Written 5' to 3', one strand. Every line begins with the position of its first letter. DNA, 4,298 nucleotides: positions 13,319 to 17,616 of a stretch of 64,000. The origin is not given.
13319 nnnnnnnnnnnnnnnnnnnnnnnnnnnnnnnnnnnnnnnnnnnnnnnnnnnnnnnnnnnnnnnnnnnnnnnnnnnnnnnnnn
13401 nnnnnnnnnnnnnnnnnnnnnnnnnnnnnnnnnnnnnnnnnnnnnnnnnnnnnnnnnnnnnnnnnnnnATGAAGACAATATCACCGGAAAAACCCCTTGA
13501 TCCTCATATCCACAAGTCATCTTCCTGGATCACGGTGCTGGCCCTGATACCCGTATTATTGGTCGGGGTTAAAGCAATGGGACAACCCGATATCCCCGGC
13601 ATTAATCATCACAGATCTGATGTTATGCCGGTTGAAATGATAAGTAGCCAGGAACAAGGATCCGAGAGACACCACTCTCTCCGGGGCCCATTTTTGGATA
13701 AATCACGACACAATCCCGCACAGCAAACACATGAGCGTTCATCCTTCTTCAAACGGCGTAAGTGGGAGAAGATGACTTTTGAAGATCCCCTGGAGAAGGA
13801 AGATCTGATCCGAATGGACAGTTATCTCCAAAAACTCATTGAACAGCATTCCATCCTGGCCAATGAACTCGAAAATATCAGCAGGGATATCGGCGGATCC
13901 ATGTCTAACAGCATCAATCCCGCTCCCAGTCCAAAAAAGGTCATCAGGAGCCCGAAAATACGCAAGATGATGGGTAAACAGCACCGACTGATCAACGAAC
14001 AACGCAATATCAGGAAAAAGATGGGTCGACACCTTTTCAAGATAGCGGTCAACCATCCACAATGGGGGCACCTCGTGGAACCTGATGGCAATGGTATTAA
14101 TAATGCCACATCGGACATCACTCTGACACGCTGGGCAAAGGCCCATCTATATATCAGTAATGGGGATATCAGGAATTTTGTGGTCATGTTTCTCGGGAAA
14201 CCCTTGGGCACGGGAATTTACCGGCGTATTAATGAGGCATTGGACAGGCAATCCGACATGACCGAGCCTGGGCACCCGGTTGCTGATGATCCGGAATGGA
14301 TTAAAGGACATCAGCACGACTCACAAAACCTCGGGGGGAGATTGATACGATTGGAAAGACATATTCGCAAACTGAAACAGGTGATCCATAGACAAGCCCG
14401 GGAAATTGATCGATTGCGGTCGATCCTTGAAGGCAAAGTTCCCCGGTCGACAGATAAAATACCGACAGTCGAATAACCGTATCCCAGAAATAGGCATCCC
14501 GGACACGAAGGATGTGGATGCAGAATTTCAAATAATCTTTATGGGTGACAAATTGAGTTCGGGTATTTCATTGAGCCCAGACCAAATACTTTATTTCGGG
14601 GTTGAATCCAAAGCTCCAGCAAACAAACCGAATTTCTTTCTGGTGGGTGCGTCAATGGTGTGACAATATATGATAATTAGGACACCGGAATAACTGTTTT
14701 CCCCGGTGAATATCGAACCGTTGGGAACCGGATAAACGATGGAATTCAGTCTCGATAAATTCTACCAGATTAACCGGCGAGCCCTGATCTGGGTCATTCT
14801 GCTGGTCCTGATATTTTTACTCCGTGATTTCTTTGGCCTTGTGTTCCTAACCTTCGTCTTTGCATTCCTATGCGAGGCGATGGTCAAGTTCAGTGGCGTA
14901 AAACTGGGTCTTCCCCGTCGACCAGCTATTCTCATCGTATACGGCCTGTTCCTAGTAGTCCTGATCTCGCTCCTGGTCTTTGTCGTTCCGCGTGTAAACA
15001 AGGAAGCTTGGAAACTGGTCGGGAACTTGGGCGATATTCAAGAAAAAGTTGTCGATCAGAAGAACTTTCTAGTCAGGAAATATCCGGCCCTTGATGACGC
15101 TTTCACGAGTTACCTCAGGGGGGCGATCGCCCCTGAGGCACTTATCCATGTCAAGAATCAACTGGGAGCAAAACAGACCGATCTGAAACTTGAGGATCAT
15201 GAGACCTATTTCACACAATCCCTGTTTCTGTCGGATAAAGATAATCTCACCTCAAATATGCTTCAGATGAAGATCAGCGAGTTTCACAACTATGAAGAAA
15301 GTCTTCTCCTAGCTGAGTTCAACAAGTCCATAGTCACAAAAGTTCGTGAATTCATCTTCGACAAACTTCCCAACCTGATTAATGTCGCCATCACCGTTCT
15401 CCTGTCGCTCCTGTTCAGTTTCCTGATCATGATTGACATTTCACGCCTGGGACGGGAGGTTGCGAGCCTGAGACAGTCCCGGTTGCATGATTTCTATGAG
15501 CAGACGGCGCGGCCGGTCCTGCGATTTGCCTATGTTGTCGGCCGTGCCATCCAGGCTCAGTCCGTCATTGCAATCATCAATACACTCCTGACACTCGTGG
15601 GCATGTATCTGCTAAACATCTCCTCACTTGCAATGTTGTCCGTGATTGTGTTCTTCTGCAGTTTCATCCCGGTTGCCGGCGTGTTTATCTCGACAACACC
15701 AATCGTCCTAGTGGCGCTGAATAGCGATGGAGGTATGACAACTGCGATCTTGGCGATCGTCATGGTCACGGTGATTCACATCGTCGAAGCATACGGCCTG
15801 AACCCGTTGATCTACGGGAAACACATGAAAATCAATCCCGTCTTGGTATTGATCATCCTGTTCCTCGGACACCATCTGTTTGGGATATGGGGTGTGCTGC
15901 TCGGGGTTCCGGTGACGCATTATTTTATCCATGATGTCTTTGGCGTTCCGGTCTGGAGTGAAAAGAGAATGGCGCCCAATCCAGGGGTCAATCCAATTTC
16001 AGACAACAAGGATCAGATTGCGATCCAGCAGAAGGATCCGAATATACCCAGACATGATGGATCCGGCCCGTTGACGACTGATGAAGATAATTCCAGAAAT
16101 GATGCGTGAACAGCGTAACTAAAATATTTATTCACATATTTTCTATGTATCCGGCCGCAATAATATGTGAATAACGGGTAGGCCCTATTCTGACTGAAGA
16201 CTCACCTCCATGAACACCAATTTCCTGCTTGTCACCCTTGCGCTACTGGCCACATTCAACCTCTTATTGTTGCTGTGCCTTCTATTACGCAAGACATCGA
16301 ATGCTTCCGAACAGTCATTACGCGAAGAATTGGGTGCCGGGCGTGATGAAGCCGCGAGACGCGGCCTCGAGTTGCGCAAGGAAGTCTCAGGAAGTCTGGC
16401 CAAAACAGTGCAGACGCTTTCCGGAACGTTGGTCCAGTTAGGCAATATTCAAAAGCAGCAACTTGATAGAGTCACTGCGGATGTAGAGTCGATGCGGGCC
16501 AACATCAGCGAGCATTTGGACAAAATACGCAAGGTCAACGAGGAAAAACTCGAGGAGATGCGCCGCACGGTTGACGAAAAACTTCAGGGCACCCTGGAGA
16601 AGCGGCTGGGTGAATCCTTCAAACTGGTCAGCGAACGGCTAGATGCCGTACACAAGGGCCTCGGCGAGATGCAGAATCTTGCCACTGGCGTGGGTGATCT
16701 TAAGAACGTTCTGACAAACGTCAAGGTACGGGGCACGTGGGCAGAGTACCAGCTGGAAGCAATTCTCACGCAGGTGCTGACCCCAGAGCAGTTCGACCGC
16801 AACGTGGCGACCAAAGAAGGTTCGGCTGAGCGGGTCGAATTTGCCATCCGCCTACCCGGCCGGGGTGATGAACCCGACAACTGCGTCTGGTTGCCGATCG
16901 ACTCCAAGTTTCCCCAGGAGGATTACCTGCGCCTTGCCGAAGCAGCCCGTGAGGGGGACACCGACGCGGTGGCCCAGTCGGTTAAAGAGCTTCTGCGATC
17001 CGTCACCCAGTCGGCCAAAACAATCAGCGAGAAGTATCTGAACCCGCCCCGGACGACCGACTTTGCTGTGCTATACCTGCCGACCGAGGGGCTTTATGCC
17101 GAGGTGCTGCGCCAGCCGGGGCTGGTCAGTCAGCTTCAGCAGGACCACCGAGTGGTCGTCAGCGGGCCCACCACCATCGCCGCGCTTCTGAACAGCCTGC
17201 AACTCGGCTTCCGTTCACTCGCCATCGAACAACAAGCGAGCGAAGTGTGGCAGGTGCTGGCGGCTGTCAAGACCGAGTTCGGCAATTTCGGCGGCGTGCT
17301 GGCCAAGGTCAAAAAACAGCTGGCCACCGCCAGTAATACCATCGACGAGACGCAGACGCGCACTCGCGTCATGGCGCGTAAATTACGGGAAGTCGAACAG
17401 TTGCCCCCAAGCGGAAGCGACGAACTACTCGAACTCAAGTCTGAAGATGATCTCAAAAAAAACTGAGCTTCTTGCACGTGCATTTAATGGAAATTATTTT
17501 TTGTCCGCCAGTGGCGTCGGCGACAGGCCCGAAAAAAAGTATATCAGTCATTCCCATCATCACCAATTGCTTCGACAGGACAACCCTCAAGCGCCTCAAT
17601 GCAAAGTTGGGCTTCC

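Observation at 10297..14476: Sensor kinase and sigma-54 activator operon, translationally coupled to a novel membrane-anchored protein, with a candidate -24/-12 promoter upstream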

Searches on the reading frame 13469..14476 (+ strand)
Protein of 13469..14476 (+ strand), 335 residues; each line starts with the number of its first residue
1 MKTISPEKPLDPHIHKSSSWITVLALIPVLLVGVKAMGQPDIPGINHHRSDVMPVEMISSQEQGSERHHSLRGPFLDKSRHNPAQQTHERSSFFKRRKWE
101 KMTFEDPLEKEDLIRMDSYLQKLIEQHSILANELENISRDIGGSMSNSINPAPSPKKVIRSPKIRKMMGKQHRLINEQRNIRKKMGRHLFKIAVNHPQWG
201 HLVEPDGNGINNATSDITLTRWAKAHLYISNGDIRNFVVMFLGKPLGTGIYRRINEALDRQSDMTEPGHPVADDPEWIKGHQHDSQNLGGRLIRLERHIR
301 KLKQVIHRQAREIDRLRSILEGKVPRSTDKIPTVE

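Call 9: search_protein_families(library=pfam, proteins=[window:13469-14476:+], max_evalue=0.01)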
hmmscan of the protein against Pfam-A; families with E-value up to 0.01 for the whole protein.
window:13469-14476:+ (335 aa): 1 family
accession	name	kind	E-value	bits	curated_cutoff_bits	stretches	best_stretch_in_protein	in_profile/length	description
PF04102.17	SlyX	-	0.00064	20.7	30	1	291-320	11-40/67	SlyX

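Call 10: search_protein_families(library=ncbifam, proteins=[window:13469-14476:+], max_evalue=0.01)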
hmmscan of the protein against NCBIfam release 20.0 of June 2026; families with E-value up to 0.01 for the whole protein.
window:13469-14476:+ (335 aa): 0 families

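Call 11: find_homologous_proteins(query=window:13469-14476:+, max_evalue=0.001)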
Query window:13469-14476:+ (335 aa): 1 proteins with E <= 0.001 among 1215 candidates.
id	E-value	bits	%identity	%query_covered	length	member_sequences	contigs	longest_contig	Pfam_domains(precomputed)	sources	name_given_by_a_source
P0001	9.5e-223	757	100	100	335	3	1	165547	-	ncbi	-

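Call 13: find_encoding_contigs(protein=P0001, flank=10000, max_places=6)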
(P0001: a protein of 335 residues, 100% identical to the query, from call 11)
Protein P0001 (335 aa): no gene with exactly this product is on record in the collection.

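Call 24: search_protein_representatives(protein=window:13469-14476:+)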
Query: 335 residues. Proteins with E-value up to 0.001 (for the whole library): 4; up to 1e-10: 2; up to 1e-30: 2. The best 4 are listed.
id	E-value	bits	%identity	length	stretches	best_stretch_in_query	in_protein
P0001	3.0e-223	756.7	100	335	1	1-335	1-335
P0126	2.4e-52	195.0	38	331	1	25-323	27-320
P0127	1.5e-04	37.9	25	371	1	137-322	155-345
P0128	9.7e-04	35.3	30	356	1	150-326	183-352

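Call 31: find_homologous_proteins(query=A2, max_evalue=0.001)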
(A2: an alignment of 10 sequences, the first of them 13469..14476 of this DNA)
Query A2 (10 sequences) (335 aa, profile of the alignment): 2 proteins with E <= 0.001 among 8000 candidates.
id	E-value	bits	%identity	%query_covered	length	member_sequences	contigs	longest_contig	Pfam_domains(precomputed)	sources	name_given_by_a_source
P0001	2.3e-100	354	100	100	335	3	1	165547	-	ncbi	-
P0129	5.6e-71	258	41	8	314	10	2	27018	-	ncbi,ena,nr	ncbi:MAG TPA: hypothetical protein PK847_02535 [Candidatus Sumerlaeota bacterium]|nr:hypothetical pr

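Call 46: predict_structure(alignment_id=A3)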
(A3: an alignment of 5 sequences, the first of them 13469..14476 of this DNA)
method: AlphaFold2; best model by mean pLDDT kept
length: 335 residues; sequences in the alignment: 5
mean_pLDDT: 66.0   pTM: 0.48
mean pLDDT of the five models: 66.0, 65.9, 65.3, 64.7, 63.7
residues with pLDDT >= 90: 77; 70-90: 88; 50-70: 39; < 50: 131
segments of 3 or more residues with pLDDT < 50: 1-4, 6-20, 31-73, 75-82, 84-102, 208-214, 265-286, 324-335
pLDDT, mean of each block of 10 residues (from residue 1): 43 43 53 40 35 39 36 43 40 43 65 90 96 95 73 70 91 95 93 87 63 66 91 93 91 82 47 40 50 75 84 82 53 40
secondary structure, 60 per line:
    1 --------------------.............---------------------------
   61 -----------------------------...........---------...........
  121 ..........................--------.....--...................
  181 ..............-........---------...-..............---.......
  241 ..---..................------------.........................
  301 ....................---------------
elements in order: H21-33 H90-100 H110-146 H155-159 H162-194 H196-203 H217-230 H234-242 H246-263 H276-320

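Call 52: fold_search(model_id=the predicted structure, library=pdb)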
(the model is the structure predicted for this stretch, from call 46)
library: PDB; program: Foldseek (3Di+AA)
matches with E <= 10: 380; with E <= 0.001: 0
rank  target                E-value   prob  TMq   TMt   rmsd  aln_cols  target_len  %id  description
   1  3c98_B                7.1e-02  0.82  0.22  0.31  28.6       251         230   15  Revised structure of the munc18a-syntaxin1 complex (released 2008-03-25)
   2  9s99_B                1.2e-01  0.35  0.12  0.18  15.7       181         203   15  CdvB2 filament - high twist, class B (released 2026-01-28)
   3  9s97_A                1.5e-01  0.28  0.13  0.22  19.3       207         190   12  CdvB2 filament - low twist (released 2026-01-28)
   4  9s98_B                1.8e-01  0.23  0.13  0.22  22.0       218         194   11  CdvB2 filament - high twist, class A (released 2026-01-28)
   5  9s99_A                1.9e-01  0.25  0.13  0.22  19.7       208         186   12  CdvB2 filament - high twist, class B (released 2026-01-28)
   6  9s97_B                1.9e-01  0.16  0.12  0.18  20.8       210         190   13  CdvB2 filament - low twist (released 2026-01-28)
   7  9n22_K                2.1e-01  0.69  0.20  0.29  56.3       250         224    8  Y20S (Sec18-Sec17-Sec9-Sso1-Snc1) EDTA - Class 2 (released 2025-10-01)
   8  4jeu_B                2.2e-01  0.57  0.22  0.30  22.7       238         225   15  Crystal Structure of Munc18a and Syntaxin1 with native N-terminus complex (released 2013-07-17)
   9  7tva_A                2.4e-01  0.85  0.25  0.16  12.1       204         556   11  Stat5a Core in complex with AK2292 (released 2023-02-15)
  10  7tvb                  2.7e-01  0.80  0.23  0.14  17.9       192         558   12  Stat5A Core in Complex with AK305 (released 2023-02-15)
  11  2xhe_B                2.7e-01  0.63  0.25  0.35  27.9       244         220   14  Crystal structure of the Unc18-syntaxin 1 complex from Monosiga brevicollis (released 2011-06-29)
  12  4jeh_B                2.7e-01  0.57  0.23  0.32  27.9       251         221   17  Crystal Structure of Munc18a and Syntaxin1 lacking N-peptide complex (released 2013-07-17)
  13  9qwr_B                3.8e-01  0.33  0.17  0.30  18.2       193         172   11  MIC60 helical bundle dimer (released 2026-02-25)
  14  7ubt                  4.0e-01  0.75  0.25  0.16  11.8       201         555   11  Stat5a Core in complex with Compound 18 (released 2023-02-15)
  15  9s98_A                4.0e-01  0.18  0.13  0.22  16.9       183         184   15  CdvB2 filament - high twist, class A (released 2026-01-28)
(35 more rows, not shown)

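Call 63: search_solved_structures(query=A8, max_evalue=10, show_alignments=0)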
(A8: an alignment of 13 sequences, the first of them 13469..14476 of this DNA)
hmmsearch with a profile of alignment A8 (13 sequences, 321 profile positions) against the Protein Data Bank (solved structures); distinct sequences matched with E-value up to 10: 33.
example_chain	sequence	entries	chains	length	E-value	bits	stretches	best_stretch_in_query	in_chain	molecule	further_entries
7o92_A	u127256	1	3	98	0.012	18.5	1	264-304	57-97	hypothetical protein UY81_C0065G0003 residues 18-54 from Candidatus Giovannonibacteria bac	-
5apt_A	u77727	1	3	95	0.014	18.2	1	274-314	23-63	GENERAL CONTROL PROTEIN GCN4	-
5apu_A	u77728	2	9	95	0.042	16.7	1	274-314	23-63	GENERAL CONTROL PROTEIN GCN4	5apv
5apq_A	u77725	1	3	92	0.044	16.6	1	274-312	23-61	GENERAL CONTROL PROTEIN GCN4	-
5aps_A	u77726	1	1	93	0.046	16.5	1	274-312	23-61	GENERAL CONTROL PROTEIN GCN4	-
5apz_A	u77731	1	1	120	0.06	16.2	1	272-308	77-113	GENERAL CONTROL PROTEIN GCN4, NOR1 TCAR0761, GENERAL CONTROL PROTEIN GCN4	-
6zff_A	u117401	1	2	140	0.065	16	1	257-309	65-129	DNA double-strand break repair Rad50 ATPase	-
1l8d_A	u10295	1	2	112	0.079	15.8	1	256-306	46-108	DNA double-strand break repair rad50 ATPase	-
9vgn_A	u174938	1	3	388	0.12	15.2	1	258-302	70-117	Cytochrome P450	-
3w92_A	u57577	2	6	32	0.16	14.8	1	277-307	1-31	Thioester coiled coil peptide | Coiled coil peptide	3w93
9vgm_A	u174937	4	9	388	0.24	14.2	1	258-302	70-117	Cytochrome P450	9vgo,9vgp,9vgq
7o9v_A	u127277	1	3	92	0.28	14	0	279-314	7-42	General control transcription factor GCN4,hypothetical protein OMM_04225 residues 244-274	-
8fmn_B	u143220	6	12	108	0.33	13.7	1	231-312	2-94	Troponin T, cardiac muscle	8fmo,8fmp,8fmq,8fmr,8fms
3w8v_A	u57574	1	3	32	0.34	13.7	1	277-307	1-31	GCN4n coiled coil peptide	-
8fmm_B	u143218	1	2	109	0.37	13.6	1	231-312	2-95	Troponin T, cardiac muscle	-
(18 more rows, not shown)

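Call 64: search_protein_families(library=pfam, alignment_id=A8, max_evalue=1)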
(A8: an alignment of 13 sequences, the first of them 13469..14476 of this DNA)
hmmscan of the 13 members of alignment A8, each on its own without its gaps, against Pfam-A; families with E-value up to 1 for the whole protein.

A. member 1, window:13469-14476:+ (335 aa): 2 families
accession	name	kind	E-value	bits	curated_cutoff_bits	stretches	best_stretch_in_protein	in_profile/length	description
PF04102.17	SlyX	-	0.00064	20.7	30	1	291-320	11-40/67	SlyX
PF14917.11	CCDC74_C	-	0.046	14.5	25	1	299-324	19-44/126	Coiled coil protein 74, C terminal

B. families by the number of members that match (of 13 scanned): 60 families (the first 25 are shown)
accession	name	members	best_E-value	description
PF25443.1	ANG-1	3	0.48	ANG-1-like domain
PF04102.17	SlyX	2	0.00064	SlyX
PF08581.15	Tup_N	2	0.0016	Tup N-terminal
PF07544.18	Med9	2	0.0017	RNA polymerase II transcription mediator complex subunit 9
PF00992.25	Troponin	2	0.017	Troponin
PF13600.11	DUF4140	2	0.027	N-terminal domain of unknown function (DUF4140)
PF00170.26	bZIP_1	2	0.049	bZIP transcription factor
PF03938.19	OmpH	2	0.06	Outer membrane protein (OmpH-like)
PF08702.15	Fib_alpha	2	0.09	Fibrinogen alpha/beta chain family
PF06005.17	ZapB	2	0.18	Cell division protein ZapB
PF04859.17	DUF641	2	0.22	Plant protein of unknown function (DUF641)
PF04612.17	T2SSM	1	0.015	Type II secretion system (T2SS), protein M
PF25764.1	KIF21A_4th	1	0.017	KIF21A-like domain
PF09533.15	DUF2380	1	0.018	Predicted lipoprotein of unknown function (DUF2380)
PF13949.11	ALIX_LYPXL_bnd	1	0.021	ALIX V-shaped domain binding to HIV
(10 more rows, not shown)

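Call 106: find_encoding_contigs(protein=P0006, flank=500, max_places=3)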
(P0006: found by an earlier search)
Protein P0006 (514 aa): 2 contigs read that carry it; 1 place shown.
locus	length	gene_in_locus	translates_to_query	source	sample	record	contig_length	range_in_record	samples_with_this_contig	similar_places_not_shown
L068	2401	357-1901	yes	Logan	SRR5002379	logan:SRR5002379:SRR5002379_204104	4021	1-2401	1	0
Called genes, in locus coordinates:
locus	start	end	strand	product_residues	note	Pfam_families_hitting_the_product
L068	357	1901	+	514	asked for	PF00512:HisKA, PF02518:HATPase_c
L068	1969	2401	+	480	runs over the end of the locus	PF00072:Response_reg, PF00158:Sigma54_activat, PF14532:Sigma54_activ_2, PF07724:AAA_2 (weak), PF07728:AAA_5 (weak), PF25601:AAA_lid_14, PF02954:HTH_8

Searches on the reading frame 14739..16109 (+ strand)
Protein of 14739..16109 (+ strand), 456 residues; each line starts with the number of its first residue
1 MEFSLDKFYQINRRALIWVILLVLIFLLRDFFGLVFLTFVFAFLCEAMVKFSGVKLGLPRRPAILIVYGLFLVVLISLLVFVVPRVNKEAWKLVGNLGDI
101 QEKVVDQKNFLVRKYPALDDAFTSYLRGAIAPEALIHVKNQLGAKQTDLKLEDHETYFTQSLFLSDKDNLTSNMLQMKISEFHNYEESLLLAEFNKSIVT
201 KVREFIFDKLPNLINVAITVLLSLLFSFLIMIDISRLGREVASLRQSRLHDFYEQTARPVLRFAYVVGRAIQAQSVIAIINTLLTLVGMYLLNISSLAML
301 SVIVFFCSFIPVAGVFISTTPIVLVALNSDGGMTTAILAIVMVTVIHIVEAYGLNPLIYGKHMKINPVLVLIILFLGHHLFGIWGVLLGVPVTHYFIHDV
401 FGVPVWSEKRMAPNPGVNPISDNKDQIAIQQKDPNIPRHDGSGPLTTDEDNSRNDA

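Call 9: search_protein_families(library=pfam, proteins=[window:14739-16109:+], max_evalue=0.01)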
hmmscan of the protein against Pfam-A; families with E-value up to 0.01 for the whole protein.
window:14739-16109:+ (456 aa): 1 family
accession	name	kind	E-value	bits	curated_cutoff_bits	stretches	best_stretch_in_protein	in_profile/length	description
PF01594.21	AI-2E_transport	-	2.7e-44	152.1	34.3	2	190-394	117-317/327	AI-2E family transporter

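Call 10: search_protein_families(library=ncbifam, proteins=[window:14739-16109:+], max_evalue=0.01)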
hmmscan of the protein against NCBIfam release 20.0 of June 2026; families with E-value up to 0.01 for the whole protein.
window:14739-16109:+ (456 aa): 2 families
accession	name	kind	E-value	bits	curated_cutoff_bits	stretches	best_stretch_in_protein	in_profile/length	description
TIGR02872.1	spore_ytvI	equivalog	5.2e-25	88.6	198.15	1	17-391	8-327/341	sporulation integral membrane protein YtvI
NF045801.1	efflux_ABUW_0982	equivalog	1.8e-11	43.6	675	1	212-394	154-334/392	chloramphenicol efflux transporter CxpE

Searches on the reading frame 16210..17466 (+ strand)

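Call 9: search_protein_families(library=pfam, proteins=[window:16210-17466:+], max_evalue=0.01)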
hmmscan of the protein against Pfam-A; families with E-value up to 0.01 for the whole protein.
window:16210-17466:+ (418 aa): 6 families
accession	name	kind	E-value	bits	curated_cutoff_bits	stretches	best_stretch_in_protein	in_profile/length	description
PF02646.22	RmuC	-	8.3e-77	258.6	26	1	112-401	1-287/291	RmuC family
PF01442.23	Apolipoprotein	-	0.0015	18.7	90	1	29-152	34-153/190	Apolipoprotein A1/A4/E domain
PF09074.15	Mer2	-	0.0021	18.4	27.7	1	57-156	54-149/193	Mer2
PF04513.17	Baculo_PEP_C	-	0.0074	16.8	38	0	82-172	15-105/140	Baculovirus polyhedron envelope protein, PEP, C terminus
PF18599.6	LCIB_C_CA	-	0.0079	15.9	25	0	48-132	100-183/223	Limiting CO2-inducible proteins B/C beta carbonyic anhydrases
PF10157.14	BORCS6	-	0.0094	16.5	35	0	83-170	14-99/101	BLOC-1-related complex sub-unit 6 C-terminal helix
